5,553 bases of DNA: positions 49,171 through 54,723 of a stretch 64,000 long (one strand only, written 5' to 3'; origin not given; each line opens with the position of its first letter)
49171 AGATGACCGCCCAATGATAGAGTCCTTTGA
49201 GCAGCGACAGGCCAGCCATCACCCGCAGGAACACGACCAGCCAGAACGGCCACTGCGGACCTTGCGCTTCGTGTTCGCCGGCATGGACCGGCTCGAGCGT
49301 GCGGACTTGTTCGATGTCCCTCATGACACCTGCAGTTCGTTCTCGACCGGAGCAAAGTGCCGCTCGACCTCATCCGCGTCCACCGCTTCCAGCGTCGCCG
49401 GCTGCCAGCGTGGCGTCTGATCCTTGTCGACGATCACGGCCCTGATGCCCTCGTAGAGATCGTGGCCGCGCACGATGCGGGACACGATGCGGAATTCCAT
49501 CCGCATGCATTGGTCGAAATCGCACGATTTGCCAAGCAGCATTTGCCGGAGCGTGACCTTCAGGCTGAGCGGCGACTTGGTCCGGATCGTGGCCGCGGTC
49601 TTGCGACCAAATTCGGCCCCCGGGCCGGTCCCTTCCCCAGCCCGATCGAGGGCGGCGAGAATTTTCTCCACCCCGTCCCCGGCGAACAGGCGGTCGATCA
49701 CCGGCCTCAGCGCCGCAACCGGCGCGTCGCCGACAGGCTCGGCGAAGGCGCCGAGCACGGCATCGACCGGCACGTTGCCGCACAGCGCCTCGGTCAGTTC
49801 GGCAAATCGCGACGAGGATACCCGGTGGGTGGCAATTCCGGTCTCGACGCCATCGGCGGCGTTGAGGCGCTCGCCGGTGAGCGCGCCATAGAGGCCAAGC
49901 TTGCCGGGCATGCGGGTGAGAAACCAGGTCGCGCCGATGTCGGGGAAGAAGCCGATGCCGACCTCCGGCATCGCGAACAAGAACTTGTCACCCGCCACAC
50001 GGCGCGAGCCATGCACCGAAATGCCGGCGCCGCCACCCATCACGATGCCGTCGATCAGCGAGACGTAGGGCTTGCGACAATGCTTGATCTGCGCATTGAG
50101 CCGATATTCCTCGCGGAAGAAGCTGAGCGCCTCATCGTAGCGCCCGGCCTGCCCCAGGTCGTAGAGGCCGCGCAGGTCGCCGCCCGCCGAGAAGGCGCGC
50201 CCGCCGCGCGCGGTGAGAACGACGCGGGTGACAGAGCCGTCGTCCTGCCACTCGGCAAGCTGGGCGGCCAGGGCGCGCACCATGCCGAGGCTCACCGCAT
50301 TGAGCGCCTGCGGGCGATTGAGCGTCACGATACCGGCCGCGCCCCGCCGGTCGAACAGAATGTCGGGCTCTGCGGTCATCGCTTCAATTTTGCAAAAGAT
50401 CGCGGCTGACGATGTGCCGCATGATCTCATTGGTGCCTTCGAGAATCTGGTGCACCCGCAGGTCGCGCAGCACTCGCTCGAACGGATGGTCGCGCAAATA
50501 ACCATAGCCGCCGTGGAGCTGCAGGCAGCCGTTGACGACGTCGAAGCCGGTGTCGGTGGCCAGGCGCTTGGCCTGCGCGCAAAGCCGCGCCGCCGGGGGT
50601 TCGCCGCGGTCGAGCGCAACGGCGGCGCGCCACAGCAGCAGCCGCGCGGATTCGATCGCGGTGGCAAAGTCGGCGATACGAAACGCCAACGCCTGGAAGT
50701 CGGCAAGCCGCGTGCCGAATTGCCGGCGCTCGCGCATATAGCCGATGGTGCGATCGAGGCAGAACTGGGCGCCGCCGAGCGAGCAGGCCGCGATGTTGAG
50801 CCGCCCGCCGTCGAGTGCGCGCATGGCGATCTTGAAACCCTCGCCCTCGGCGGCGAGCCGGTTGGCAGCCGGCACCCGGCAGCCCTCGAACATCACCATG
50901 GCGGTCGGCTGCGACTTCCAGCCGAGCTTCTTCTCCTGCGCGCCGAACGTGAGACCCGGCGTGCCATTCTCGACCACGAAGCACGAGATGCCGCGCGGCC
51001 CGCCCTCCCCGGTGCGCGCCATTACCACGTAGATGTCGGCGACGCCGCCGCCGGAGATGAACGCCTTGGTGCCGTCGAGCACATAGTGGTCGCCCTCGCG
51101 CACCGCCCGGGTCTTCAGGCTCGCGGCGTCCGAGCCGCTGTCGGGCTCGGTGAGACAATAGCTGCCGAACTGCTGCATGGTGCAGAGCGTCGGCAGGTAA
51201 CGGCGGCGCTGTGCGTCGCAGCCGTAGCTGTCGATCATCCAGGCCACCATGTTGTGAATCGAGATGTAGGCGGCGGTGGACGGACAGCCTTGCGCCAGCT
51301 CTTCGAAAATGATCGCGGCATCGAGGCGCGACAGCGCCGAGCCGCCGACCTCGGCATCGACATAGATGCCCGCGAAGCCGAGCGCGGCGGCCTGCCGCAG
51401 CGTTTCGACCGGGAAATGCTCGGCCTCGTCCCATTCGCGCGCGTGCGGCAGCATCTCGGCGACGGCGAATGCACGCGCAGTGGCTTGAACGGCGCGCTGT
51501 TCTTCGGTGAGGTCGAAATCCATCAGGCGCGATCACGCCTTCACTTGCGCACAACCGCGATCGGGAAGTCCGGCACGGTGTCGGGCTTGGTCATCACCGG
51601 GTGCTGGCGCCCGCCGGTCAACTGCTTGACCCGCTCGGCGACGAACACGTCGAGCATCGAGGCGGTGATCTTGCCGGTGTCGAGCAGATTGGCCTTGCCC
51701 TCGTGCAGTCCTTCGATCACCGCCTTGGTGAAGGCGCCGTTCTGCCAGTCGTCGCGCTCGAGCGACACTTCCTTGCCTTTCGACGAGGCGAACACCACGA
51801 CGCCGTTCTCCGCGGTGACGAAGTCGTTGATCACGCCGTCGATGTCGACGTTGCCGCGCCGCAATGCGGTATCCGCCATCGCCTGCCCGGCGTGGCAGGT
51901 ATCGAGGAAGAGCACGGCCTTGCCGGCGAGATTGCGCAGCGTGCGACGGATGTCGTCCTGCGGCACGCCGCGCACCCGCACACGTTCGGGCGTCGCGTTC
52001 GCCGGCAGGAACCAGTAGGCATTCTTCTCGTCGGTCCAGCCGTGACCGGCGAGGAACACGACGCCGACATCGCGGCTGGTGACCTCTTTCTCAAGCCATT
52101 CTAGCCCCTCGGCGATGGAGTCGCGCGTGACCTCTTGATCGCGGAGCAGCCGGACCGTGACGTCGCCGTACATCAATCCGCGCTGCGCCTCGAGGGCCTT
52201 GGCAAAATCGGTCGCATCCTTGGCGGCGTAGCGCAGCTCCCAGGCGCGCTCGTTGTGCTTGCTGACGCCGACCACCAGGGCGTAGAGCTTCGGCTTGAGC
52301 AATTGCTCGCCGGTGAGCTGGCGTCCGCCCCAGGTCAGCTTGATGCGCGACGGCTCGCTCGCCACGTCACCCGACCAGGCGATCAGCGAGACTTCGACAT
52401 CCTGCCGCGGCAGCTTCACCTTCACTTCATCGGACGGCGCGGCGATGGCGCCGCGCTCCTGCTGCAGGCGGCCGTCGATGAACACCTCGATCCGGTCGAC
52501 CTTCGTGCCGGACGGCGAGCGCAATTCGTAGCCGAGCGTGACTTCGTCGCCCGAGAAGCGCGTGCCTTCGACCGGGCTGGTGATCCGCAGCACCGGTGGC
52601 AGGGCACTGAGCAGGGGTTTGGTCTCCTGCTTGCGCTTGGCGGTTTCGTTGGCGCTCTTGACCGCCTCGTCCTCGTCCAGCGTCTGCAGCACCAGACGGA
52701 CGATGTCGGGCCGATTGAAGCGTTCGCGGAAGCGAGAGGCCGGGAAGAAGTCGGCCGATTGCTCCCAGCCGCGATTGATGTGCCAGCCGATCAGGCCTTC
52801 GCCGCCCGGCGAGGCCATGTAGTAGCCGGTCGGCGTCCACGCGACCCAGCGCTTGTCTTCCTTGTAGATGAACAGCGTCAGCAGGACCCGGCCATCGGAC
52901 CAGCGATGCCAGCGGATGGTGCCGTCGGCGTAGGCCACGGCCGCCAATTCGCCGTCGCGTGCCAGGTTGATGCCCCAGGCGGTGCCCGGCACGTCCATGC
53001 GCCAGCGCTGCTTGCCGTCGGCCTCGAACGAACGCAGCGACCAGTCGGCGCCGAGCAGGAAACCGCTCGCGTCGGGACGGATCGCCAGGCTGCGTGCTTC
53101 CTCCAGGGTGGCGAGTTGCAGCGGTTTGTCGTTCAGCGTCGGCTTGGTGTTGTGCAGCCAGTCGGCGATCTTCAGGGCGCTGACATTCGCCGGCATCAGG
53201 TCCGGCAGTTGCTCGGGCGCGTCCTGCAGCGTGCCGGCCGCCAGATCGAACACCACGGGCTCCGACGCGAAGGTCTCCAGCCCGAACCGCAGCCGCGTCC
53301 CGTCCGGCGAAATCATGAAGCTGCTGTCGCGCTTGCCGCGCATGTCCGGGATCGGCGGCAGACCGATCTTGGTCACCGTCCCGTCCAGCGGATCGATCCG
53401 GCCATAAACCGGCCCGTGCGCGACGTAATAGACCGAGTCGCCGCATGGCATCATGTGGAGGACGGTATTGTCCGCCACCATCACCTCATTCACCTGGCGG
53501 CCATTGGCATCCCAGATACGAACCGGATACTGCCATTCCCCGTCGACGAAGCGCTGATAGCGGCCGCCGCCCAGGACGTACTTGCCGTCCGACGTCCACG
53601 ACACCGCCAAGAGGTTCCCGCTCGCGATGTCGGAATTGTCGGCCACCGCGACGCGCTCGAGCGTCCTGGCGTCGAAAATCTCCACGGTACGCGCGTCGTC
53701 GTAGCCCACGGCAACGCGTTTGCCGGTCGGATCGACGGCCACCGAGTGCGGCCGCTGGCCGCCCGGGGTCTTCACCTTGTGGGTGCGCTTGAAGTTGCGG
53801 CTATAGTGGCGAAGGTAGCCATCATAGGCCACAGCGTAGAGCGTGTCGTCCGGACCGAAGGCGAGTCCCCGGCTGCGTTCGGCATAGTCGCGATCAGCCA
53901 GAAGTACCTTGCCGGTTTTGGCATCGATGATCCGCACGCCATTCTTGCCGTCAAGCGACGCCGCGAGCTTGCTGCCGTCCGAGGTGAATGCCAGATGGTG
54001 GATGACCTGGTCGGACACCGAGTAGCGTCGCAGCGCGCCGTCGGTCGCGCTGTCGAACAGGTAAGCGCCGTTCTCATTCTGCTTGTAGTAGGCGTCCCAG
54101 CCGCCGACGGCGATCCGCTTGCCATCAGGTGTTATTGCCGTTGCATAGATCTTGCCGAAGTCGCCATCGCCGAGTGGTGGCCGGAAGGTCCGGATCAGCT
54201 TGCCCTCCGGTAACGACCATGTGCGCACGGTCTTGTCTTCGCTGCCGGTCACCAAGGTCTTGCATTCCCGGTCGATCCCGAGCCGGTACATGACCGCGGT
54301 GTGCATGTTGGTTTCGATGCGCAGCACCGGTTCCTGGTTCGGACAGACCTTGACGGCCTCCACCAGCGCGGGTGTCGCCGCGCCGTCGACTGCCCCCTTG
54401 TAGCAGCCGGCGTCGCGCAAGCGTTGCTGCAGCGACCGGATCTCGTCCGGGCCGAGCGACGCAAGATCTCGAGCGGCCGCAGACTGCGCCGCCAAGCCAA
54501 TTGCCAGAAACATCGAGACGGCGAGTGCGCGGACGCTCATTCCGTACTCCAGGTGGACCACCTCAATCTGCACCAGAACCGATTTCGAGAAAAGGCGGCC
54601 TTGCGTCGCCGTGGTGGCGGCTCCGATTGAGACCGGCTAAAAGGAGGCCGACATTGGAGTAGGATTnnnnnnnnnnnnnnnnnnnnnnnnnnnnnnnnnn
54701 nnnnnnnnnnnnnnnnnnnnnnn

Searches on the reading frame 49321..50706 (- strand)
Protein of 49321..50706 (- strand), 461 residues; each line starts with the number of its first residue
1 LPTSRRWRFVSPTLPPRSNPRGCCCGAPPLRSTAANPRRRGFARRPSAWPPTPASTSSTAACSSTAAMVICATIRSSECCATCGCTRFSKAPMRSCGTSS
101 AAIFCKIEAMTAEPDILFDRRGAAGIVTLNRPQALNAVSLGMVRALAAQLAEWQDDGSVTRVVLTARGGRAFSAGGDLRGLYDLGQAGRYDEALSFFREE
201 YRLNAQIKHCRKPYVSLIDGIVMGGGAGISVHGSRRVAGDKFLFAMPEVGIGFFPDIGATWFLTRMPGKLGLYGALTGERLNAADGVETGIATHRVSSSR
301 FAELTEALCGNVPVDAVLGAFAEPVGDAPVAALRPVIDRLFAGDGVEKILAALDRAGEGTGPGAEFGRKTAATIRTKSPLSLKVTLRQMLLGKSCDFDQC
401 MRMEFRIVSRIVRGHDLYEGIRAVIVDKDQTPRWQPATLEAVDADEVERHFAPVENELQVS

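Call 48: search_protein_families(library=pfam, proteins=[window:49321-50706:-], max_evalue=0.00001)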
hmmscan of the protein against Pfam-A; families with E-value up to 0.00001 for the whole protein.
window:49321-50706:- (461 aa): 2 families
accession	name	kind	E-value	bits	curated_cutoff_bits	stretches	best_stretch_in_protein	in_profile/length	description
PF16113.10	ECH_2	-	8.8e-119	397.4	27.2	1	125-451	2-335/335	Enoyl-CoA hydratase/isomerase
PF00378.25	ECH_1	-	1.5e-27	97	27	1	125-302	7-180/251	Enoyl-CoA hydratase/isomerase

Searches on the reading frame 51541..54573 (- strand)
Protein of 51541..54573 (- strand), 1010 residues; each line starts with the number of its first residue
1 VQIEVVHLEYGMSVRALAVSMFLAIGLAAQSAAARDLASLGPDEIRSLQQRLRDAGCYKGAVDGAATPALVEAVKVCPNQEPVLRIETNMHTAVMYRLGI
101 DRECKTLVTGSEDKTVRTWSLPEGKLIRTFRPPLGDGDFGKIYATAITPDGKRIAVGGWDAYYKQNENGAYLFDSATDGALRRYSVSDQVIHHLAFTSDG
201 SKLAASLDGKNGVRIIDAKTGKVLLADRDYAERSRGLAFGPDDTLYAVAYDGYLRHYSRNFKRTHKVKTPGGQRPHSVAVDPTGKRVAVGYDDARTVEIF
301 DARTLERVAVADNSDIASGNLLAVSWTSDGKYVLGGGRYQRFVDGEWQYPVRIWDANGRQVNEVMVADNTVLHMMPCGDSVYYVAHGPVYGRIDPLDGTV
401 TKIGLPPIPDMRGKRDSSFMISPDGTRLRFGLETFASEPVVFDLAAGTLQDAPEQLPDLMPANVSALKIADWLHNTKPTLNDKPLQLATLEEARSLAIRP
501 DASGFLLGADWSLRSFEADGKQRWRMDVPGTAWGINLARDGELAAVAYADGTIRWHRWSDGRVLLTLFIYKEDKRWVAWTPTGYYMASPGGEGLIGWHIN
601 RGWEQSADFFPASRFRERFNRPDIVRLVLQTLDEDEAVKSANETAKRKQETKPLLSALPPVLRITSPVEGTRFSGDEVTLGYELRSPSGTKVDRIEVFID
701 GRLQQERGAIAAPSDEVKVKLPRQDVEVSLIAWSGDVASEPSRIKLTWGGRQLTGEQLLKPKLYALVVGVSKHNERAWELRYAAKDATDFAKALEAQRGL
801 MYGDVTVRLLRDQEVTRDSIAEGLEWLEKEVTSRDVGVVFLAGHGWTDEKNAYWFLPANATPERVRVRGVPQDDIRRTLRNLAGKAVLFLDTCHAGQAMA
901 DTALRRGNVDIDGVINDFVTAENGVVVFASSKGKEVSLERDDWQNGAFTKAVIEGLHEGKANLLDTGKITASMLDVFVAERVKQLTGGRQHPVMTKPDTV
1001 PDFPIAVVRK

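Call 46: find_encoding_contigs(protein=window:51541-54573:-, flank=10000, max_places=1)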
Protein window:51541-54573:- (1010 aa): no gene with exactly this product is on record in the collection.

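Call 48: search_protein_families(library=pfam, proteins=[window:51541-54573:-], max_evalue=0.00001)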
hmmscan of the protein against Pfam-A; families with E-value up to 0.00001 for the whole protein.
window:51541-54573:- (1010 aa): 11 families
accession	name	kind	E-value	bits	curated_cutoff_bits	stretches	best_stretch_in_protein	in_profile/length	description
PF25174.1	Beta-prop_THOC3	-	4.8e-23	82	305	3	172-335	73-230/272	THOC3 beta-propeller domain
PF23414.1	Beta-prop_EML_2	-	7.8e-18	65.2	90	1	104-207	10-100/266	Echinoderm microtubule-associated protein second beta-propeller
PF00656.27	Peptidase_C14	-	4.9e-15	56.3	21.4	1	764-996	3-225/233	Caspase domain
PF00400.38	WD40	-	2.7e-13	50.2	27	0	98-120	17-39/39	WD domain, G-beta repeat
PF24814.1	WD40_Prp19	-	3.7e-13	49.6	320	1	87-336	44-278/281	Prp19 WD40 domain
PF25173.1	Beta-prop_WDR3_1st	-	1.1e-10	41.9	154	0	91-161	112-177/184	WDR3 first beta-propeller domain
PF12894.13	ANAPC4_WD40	-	4.4e-09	36.9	22.9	0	187-224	37-73/91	Anaphase-promoting complex subunit 4 WD40 domain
PF24817.1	WD40_WDHD1_1st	-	1.2e-08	34.9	109.9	0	91-339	8-243/291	WDHD1 first WD40 domain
PF24782.2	WD40_MABP1-WDR62_2nd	-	1.3e-06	28.1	290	0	91-203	224-327/341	MABP1/WDR62 second WD40 domain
PF24805.1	EIF3I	-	6.4e-06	26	200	0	90-130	50-90/324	EIF3I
PF24807.1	WD40_CDC20-Fz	-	8.8e-06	25.7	200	0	171-337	32-198/292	CDC20/Fizzy WD40 domain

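Call 67: search_protein_families(library=padloc, proteins=[window:51541-54573:-], max_evalue=0.001)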
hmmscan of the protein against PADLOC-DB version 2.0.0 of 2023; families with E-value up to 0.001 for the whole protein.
window:51541-54573:- (1010 aa): 2 families
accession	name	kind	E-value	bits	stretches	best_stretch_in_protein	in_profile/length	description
PDLC02987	caspase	-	8.2e-09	33.2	1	761-974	1-175/453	-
PDLC02919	HEAT-ARM_XIII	-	1.7e-05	20.4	0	180-338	45-187/1972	-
